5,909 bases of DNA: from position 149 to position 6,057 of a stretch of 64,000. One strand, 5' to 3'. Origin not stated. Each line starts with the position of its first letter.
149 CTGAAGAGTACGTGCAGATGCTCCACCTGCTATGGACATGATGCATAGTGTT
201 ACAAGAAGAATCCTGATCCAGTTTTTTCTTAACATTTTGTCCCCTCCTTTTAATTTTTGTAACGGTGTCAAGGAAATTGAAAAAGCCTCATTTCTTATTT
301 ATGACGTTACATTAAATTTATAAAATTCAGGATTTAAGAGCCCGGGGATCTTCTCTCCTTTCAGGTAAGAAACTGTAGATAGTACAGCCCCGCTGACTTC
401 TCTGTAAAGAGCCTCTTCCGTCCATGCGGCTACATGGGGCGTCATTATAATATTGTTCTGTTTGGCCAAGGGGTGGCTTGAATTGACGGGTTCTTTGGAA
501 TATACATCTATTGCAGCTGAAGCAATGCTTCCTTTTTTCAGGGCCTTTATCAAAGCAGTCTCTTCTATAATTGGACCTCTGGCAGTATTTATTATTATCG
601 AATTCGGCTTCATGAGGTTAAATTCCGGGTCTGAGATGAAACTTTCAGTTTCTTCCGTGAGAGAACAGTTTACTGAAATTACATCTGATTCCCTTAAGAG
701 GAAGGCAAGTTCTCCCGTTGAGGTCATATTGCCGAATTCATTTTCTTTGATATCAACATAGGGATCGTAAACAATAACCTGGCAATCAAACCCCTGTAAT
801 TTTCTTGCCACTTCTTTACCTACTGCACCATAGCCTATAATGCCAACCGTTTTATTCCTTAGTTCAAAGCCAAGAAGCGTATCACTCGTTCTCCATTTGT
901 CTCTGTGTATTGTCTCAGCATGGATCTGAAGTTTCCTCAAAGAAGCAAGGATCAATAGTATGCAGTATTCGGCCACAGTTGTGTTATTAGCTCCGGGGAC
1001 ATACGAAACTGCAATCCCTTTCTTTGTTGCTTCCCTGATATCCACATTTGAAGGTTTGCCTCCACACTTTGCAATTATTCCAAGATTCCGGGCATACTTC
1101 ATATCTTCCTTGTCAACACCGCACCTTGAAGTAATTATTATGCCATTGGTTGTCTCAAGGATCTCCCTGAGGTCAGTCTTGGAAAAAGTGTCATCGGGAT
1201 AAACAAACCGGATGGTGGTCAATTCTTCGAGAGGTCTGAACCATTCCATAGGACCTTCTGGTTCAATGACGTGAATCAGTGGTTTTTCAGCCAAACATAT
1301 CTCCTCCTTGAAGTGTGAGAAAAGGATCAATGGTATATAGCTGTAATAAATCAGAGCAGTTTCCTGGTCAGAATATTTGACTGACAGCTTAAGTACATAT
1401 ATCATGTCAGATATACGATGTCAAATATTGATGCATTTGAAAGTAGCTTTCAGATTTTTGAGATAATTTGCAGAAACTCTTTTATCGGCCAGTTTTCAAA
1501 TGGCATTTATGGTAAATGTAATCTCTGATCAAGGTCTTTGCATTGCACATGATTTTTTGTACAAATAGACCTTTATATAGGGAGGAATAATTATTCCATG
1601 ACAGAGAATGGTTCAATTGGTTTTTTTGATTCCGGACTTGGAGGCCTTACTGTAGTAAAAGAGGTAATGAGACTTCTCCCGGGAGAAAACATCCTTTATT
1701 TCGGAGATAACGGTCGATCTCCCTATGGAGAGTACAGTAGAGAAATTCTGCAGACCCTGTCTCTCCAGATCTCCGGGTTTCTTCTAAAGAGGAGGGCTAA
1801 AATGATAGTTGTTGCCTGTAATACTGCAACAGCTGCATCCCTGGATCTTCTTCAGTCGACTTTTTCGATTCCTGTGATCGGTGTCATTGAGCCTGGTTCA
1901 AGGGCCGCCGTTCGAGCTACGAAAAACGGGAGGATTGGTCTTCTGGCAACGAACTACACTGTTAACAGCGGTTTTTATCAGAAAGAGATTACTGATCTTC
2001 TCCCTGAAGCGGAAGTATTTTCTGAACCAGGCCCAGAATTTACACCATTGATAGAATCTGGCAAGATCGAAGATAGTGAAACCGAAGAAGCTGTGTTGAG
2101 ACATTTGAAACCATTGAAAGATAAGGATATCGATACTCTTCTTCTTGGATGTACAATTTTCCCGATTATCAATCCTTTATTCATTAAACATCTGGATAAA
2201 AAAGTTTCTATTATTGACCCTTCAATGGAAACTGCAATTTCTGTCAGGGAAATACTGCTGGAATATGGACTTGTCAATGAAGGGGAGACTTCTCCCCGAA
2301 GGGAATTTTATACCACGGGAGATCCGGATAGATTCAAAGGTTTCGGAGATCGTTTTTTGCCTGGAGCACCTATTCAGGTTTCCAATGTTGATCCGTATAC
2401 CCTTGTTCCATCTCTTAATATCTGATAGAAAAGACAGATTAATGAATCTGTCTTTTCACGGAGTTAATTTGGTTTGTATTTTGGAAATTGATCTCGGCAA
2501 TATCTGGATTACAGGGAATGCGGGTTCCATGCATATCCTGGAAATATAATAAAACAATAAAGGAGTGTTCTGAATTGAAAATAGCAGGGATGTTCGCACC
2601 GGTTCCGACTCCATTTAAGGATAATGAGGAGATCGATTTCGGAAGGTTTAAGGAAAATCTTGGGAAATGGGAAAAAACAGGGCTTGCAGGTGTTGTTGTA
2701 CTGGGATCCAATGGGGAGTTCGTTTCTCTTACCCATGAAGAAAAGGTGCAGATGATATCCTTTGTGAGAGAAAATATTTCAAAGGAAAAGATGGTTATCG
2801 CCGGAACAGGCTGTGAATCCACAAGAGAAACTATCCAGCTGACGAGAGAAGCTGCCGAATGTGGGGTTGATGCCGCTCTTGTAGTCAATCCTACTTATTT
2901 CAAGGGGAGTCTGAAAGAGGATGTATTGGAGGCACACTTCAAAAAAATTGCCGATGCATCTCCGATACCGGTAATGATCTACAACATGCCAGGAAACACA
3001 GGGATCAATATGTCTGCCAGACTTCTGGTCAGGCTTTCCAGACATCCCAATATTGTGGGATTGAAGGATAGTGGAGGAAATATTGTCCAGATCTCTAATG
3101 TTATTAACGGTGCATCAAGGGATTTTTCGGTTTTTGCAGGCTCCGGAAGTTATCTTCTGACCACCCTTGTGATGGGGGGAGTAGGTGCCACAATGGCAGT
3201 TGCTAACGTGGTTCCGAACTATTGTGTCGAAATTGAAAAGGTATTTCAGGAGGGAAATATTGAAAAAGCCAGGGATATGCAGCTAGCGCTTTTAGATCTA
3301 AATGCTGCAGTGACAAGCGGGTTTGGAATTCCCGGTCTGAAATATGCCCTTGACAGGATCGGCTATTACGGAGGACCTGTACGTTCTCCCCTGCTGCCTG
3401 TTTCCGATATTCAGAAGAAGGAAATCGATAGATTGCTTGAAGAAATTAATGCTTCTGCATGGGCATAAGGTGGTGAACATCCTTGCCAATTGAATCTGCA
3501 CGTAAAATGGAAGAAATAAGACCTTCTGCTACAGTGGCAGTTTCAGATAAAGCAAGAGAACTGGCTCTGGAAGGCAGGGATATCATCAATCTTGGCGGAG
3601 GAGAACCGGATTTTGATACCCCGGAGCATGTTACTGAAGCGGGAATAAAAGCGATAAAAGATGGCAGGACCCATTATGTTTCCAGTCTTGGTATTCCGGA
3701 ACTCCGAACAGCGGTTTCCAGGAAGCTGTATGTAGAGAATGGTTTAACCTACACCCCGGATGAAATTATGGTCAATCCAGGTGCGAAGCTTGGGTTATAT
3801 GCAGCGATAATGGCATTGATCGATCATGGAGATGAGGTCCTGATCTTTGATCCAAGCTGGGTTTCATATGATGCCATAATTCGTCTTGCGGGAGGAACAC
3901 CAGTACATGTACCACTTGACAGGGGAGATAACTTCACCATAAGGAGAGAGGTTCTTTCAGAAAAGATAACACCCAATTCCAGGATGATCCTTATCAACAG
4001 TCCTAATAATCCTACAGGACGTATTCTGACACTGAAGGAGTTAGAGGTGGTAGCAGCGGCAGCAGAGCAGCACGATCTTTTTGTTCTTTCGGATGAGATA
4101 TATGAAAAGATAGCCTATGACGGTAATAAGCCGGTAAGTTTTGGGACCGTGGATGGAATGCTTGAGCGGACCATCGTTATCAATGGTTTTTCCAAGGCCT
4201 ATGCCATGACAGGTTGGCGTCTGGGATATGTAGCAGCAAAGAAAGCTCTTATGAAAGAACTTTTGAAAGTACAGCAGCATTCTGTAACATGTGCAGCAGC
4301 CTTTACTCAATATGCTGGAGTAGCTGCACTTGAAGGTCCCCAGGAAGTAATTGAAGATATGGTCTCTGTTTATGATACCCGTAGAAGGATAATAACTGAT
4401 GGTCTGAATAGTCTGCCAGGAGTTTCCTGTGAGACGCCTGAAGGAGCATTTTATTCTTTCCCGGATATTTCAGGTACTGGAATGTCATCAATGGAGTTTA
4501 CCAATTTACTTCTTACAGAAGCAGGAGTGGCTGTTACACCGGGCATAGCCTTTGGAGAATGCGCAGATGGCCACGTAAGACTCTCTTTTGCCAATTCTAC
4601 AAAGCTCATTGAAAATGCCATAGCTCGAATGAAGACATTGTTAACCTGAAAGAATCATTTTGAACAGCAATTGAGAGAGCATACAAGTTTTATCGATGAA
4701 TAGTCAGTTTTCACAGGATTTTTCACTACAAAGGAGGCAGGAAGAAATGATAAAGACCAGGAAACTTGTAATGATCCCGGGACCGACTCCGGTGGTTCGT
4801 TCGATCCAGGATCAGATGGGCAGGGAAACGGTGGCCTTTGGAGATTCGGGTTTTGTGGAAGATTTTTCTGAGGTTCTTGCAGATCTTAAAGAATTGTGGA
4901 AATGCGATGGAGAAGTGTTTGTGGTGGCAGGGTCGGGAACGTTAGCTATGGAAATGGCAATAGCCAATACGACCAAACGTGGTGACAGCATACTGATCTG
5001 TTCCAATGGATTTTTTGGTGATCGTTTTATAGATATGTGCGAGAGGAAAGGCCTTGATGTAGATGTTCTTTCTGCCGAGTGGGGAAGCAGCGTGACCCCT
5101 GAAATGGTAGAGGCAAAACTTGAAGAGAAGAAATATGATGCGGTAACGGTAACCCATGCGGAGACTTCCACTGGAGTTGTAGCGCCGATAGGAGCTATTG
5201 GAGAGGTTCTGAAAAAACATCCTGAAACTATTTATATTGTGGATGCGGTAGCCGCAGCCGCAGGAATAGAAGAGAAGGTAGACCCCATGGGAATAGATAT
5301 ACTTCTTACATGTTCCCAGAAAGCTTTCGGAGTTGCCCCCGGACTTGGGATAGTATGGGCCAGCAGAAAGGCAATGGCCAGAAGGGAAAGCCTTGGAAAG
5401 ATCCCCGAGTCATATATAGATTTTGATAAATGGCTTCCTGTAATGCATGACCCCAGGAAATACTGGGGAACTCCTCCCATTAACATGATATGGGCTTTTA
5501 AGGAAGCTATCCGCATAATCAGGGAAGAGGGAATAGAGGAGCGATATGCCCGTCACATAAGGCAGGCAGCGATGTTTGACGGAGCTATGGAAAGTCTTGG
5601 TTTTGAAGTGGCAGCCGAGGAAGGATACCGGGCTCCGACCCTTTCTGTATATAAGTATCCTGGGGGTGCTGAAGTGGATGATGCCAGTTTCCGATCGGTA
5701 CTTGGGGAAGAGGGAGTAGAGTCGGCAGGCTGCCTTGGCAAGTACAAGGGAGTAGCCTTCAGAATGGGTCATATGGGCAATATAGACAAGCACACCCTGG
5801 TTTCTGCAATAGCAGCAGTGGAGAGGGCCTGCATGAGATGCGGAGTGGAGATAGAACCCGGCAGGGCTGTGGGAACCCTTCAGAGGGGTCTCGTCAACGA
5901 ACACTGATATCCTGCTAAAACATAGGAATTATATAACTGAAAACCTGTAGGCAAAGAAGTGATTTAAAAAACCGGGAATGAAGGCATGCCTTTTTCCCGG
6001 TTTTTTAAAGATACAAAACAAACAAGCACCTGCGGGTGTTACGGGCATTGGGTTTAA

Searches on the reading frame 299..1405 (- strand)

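Call 49: search_protein_families(library=pfam, proteins=[window:299-1405:-], max_evalue=0.00001)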
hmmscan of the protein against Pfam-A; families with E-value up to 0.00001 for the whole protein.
window:299-1405:- (368 aa): 2 families
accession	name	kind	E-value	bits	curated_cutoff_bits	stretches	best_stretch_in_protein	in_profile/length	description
PF02826.25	2-Hacid_dh_C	-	1.5e-57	194.3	25.1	1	150-326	2-178/178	D-isomer specific 2-hydroxyacid dehydrogenase, NAD binding domain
PF00389.36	2-Hacid_dh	-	1.4e-15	57.6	24.6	1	67-358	22-134/134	D-isomer specific 2-hydroxyacid dehydrogenase, catalytic domain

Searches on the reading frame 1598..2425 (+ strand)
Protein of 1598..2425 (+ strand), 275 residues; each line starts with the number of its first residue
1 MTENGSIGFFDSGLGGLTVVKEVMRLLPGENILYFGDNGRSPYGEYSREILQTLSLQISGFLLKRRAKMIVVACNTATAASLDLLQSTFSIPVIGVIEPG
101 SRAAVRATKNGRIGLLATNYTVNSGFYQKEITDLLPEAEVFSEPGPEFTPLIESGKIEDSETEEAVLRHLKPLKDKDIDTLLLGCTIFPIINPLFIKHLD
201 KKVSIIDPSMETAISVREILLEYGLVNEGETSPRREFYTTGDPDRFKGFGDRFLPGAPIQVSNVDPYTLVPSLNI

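Call 49: search_protein_families(library=pfam, proteins=[window:1598-2425:+], max_evalue=0.00001)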
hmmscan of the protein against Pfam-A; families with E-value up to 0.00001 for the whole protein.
window:1598-2425:+ (275 aa): 1 family
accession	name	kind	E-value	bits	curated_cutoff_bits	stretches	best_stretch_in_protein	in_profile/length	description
PF01177.27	Asp_Glu_race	-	1e-20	74.9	31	1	63-208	64-203/211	Asp/Glu/Hydantoin racemase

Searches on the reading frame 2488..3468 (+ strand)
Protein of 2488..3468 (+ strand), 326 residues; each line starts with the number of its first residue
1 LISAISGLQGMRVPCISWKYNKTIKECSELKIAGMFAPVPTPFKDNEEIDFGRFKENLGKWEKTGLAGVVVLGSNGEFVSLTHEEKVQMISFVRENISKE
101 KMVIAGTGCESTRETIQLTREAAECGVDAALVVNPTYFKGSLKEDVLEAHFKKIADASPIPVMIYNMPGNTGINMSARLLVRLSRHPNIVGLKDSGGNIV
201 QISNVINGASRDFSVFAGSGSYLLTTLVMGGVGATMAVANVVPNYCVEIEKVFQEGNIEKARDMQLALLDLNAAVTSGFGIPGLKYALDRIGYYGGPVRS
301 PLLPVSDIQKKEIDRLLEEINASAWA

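Call 49: search_protein_families(library=pfam, proteins=[window:2488-3468:+], max_evalue=0.00001)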
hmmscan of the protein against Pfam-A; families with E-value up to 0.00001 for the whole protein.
window:2488-3468:+ (326 aa): 1 family
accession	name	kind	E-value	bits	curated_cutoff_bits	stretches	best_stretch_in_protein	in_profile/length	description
PF00701.28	DHDPS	-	1.8e-61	207.9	22.1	1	32-319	2-288/289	Dihydrodipicolinate synthetase family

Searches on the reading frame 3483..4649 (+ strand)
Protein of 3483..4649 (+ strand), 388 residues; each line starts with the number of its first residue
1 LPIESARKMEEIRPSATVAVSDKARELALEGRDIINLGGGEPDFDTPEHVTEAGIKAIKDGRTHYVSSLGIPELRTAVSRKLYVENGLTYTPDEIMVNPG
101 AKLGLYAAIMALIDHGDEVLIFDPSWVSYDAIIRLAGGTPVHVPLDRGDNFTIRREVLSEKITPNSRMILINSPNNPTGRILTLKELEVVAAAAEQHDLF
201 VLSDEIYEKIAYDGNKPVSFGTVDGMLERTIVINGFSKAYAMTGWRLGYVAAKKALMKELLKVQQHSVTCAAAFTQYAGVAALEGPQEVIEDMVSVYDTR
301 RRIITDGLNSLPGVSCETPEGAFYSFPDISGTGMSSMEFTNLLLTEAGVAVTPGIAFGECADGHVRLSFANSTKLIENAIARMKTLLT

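Call 49: search_protein_families(library=pfam, proteins=[window:3483-4649:+], max_evalue=0.00001)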
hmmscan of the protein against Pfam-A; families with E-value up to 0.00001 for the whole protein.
window:3483-4649:+ (388 aa): 1 family
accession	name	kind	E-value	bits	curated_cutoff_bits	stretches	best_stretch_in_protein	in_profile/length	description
PF00155.27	Aminotran_1_2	-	6.6e-76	256.3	19.7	1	33-382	2-360/361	Aminotransferase class I and II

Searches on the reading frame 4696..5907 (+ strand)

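Call 49: search_protein_families(library=pfam, proteins=[window:4696-5907:+], max_evalue=0.00001)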
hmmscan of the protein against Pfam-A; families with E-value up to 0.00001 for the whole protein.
window:4696-5907:+ (403 aa): 1 family
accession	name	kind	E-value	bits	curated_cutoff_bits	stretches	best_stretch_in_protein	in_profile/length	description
PF00266.25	Aminotran_5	-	8.5e-26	91.2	21.5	1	73-306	63-299/371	Aminotransferase class-V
